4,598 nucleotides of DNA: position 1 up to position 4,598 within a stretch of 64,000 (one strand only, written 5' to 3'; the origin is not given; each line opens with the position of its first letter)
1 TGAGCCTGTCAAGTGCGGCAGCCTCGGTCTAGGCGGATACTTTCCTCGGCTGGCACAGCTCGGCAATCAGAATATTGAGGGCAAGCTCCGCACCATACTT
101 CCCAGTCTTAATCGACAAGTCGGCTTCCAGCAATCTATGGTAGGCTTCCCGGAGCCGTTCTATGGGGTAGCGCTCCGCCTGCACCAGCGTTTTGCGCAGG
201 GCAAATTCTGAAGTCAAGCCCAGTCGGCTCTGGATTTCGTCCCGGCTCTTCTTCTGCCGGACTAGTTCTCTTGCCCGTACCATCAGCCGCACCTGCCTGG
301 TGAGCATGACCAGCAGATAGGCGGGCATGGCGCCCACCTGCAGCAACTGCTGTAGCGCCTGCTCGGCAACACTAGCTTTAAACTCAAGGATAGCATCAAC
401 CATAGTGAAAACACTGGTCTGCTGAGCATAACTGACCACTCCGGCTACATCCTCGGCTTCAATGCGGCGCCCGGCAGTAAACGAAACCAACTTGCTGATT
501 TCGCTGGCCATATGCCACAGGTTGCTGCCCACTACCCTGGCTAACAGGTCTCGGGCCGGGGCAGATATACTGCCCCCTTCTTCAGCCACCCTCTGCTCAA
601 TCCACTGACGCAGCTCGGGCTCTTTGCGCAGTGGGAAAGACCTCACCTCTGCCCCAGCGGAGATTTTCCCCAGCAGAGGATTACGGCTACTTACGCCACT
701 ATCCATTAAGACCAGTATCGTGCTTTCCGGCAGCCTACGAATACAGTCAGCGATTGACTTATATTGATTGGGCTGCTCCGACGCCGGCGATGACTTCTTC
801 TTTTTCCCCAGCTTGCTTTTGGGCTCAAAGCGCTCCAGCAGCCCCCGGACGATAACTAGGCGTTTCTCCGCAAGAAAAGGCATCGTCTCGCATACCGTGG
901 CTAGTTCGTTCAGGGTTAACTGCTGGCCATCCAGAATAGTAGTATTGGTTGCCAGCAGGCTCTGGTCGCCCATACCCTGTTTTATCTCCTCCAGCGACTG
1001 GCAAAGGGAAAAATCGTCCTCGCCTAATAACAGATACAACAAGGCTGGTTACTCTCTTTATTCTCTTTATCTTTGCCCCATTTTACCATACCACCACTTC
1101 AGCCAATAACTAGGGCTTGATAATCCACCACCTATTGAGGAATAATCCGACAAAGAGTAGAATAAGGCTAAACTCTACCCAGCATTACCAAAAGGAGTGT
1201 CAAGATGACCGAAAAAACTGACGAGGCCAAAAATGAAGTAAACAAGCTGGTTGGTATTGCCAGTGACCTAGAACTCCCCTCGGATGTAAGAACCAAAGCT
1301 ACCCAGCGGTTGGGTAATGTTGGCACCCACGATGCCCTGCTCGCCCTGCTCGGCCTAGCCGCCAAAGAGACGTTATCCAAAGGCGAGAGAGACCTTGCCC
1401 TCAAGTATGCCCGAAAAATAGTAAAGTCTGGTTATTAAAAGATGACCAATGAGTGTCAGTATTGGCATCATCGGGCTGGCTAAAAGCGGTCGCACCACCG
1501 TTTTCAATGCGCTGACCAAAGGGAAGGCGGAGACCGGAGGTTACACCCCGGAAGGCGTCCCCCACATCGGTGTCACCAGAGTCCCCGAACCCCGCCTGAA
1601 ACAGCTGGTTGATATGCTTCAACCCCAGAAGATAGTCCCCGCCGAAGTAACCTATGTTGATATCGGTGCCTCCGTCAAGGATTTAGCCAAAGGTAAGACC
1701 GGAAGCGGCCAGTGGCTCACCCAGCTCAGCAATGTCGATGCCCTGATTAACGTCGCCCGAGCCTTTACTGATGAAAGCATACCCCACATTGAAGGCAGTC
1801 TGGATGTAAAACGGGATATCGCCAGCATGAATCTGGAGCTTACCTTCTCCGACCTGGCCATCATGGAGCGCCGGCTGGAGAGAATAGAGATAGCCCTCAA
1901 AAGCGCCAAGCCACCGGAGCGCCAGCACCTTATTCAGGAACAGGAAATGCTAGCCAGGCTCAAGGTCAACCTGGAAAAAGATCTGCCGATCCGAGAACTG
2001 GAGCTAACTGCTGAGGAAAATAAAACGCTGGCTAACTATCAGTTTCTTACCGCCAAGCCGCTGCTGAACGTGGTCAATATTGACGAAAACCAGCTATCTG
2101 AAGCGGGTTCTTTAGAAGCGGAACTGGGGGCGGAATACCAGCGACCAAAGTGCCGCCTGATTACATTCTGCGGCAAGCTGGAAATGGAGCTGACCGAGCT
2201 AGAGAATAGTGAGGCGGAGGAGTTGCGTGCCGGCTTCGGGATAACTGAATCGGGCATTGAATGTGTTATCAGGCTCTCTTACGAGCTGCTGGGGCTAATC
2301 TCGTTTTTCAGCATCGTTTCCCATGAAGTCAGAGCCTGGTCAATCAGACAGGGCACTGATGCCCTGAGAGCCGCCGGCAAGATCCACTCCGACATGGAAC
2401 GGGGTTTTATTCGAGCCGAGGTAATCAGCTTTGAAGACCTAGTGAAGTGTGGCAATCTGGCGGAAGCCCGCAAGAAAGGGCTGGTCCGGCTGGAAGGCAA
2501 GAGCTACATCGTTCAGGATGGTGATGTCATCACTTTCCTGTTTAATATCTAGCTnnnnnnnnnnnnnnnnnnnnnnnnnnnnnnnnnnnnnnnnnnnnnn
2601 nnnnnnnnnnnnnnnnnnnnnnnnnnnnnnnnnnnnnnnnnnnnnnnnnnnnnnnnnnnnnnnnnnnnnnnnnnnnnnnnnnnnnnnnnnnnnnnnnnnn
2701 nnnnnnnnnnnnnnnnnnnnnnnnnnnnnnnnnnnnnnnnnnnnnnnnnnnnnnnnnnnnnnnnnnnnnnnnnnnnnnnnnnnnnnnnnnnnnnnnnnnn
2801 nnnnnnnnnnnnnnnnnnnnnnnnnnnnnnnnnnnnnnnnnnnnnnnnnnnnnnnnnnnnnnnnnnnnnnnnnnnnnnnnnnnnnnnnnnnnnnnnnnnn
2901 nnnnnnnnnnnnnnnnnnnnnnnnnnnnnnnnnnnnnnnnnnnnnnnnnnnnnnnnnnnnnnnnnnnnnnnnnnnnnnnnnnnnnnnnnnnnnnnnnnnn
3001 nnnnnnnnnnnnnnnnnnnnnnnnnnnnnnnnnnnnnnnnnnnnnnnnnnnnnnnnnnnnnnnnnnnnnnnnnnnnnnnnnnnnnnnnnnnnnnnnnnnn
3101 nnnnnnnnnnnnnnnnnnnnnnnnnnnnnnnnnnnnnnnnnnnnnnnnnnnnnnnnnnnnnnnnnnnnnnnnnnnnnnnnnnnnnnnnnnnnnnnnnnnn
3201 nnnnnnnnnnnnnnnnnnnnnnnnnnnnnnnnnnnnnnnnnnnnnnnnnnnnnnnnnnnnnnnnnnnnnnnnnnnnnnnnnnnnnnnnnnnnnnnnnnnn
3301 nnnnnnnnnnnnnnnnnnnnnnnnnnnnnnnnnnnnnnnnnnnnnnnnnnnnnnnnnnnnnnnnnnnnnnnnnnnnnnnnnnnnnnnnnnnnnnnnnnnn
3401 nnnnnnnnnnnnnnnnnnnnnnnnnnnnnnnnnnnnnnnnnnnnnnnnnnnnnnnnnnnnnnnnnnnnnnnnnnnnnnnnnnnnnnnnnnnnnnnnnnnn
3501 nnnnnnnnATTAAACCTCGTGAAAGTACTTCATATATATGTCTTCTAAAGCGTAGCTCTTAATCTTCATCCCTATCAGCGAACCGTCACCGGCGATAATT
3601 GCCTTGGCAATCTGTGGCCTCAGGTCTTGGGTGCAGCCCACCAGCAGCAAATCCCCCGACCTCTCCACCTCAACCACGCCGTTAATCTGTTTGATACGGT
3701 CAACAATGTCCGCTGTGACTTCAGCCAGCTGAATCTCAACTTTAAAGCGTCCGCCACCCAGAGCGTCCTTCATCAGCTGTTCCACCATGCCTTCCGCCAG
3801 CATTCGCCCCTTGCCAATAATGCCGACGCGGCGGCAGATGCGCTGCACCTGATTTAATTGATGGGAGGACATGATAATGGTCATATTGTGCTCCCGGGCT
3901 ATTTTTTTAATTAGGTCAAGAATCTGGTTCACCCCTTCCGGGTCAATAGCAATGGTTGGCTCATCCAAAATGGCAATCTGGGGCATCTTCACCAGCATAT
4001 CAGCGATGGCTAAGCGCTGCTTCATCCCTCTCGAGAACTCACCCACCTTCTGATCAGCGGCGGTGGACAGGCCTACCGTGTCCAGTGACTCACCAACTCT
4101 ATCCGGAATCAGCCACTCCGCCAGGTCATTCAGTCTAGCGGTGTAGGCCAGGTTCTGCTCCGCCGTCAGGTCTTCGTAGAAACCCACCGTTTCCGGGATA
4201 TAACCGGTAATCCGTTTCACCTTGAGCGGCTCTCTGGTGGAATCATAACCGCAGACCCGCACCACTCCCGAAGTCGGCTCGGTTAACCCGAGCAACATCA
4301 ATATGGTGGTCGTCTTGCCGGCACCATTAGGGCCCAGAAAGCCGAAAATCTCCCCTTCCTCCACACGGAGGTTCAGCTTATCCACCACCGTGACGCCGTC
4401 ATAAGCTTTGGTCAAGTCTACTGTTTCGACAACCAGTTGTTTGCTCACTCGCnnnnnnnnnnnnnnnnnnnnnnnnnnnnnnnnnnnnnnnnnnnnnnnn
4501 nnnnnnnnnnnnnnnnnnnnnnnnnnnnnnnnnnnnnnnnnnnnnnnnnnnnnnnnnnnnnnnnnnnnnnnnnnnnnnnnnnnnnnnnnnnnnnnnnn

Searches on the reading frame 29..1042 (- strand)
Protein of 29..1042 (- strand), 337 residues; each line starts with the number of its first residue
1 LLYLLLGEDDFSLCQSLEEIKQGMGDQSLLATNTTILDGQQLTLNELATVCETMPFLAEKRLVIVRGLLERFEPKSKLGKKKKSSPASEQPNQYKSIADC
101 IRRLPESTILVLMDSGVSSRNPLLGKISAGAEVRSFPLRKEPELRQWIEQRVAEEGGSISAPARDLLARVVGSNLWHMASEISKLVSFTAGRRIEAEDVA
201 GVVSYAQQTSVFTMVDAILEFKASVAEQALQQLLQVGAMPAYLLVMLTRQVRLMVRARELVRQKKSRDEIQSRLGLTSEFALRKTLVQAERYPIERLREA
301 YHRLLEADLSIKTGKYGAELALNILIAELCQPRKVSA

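Call 61: search_protein_families(library=ncbifam, proteins=[window:29-1042:-], max_evalue=1e-40)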
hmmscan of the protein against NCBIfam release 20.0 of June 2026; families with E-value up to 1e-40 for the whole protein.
window:29-1042:- (337 aa): 1 family
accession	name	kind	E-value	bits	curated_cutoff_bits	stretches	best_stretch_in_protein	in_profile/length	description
TIGR01128.2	holA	equivalog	1.6e-65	221.5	80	1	2-329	1-316/316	DNA polymerase III subunit delta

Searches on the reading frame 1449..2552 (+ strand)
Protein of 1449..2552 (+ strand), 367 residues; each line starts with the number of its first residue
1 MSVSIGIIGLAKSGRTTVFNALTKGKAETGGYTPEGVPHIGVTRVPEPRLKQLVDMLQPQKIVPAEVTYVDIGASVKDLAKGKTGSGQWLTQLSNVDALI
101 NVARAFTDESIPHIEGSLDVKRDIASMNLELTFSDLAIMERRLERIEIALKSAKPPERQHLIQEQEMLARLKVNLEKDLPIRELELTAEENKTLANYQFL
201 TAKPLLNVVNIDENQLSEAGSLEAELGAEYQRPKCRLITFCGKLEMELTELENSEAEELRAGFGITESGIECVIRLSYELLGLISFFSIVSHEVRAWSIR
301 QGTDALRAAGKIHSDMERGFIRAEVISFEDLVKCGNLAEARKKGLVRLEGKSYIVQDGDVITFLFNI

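Call 61: search_protein_families(library=ncbifam, proteins=[window:1449-2552:+], max_evalue=1e-40)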
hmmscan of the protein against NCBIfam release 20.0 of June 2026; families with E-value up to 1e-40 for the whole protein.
window:1449-2552:+ (367 aa): 1 family
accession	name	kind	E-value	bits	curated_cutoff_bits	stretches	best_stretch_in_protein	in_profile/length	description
TIGR00092.1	TIGR00092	equivalog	4.9e-91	305.6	279.2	1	1-366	1-367/368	redox-regulated ATPase YchF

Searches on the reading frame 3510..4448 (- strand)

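Call 61: search_protein_families(library=ncbifam, proteins=[window:3510-4448:-], max_evalue=1e-40)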
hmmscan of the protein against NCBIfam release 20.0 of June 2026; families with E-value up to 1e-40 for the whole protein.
window:3510-4448:- (312 aa): 8 families
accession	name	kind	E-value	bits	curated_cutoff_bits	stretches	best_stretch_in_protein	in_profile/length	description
TIGR01188.1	drrA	subfamily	7.9e-74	248.7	312.45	1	14-308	1-300/302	daunorubicin resistance ABC transporter, ATP-binding protein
TIGR03522.1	GldA_ABC_ATP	equivalog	3.5e-63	213.8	402.6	1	7-306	3-298/301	gliding motility-associated ABC transporter ATP-binding subunit GldA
NF033858.1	ABC2_perm_RbbA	equivalog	1.5e-54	185.2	1050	1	3-228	263-487/909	ribosome-associated ATPase/putative transporter RbbA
TIGR03740.1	galliderm_ABC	subfamily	4.7e-50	170.3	309.75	1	8-223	2-209/223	lantibiotic protection ABC transporter ATP-binding subunit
NF010060.0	PRK13537.1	equivalog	1.1e-48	165.8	521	1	6-280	15-282/314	nodulation factor ABC transporter ATP-binding protein NodI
NF010059.0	PRK13536.1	equivalog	1.3e-41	142.5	549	1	4-233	41-269/342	nodulation factor ABC transporter ATP-binding protein NodI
TIGR03864.1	PQQ_ABC_ATP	hypoth_equivalog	2.4e-41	141.7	302.25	1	8-229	3-223/236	ABC transporter, ATP-binding subunit, PQQ-dependent alcohol dehydrogenase system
TIGR04406.1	LPS_export_lptB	equivalog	4.4e-41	140.7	240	1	9-228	4-225/239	LPS export ABC transporter ATP-binding protein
